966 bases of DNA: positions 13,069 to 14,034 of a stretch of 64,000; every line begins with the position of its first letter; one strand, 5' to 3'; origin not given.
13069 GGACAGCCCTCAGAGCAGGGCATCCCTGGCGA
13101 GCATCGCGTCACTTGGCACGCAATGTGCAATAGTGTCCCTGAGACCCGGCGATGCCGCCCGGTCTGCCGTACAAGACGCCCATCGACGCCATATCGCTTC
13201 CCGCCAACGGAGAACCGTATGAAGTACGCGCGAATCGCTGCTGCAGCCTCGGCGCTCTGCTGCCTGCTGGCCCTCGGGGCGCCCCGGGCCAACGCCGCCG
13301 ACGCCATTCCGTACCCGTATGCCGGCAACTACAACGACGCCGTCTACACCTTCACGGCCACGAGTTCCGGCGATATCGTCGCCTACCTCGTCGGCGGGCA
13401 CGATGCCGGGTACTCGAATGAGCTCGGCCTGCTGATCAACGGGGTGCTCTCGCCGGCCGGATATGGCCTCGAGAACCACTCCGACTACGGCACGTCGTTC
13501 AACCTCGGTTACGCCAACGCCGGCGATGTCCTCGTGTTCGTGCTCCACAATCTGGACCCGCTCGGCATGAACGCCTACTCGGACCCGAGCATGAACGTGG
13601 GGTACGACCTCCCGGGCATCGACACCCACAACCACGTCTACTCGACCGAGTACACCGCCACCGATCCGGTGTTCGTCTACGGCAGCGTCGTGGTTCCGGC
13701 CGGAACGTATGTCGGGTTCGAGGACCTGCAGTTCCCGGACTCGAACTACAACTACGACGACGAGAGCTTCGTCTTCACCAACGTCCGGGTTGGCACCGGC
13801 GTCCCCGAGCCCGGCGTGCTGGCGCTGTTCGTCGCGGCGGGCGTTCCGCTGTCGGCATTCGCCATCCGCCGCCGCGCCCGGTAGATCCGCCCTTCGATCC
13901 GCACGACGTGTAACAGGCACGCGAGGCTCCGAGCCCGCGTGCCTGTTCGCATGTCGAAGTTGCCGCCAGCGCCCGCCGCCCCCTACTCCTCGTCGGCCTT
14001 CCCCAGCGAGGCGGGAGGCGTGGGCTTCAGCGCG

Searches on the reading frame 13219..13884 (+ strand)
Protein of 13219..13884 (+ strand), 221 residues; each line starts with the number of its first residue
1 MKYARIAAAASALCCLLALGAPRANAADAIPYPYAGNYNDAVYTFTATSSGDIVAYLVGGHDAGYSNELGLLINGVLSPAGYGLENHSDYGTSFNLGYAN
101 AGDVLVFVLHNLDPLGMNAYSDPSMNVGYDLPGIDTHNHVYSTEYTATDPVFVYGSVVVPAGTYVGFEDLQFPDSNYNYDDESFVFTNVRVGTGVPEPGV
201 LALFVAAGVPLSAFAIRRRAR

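Call 11: search_protein_families(library=pfam, proteins=[window:13219-13884:+], max_evalue=0.001)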
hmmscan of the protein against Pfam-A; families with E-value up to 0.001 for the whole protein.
window:13219-13884:+ (221 aa): 0 families

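Call 28: search_protein_families(library=ncbifam, proteins=[window:13219-13884:+], max_evalue=0.01)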
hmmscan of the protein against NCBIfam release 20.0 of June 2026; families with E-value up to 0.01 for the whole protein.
window:13219-13884:+ (221 aa): 1 family
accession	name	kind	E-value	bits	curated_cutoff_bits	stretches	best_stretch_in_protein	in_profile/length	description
TIGR02595.1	PEP_CTERM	domain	0.0012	19.5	16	1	195-220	1-23/24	PEP-CTERM sorting domain-containing protein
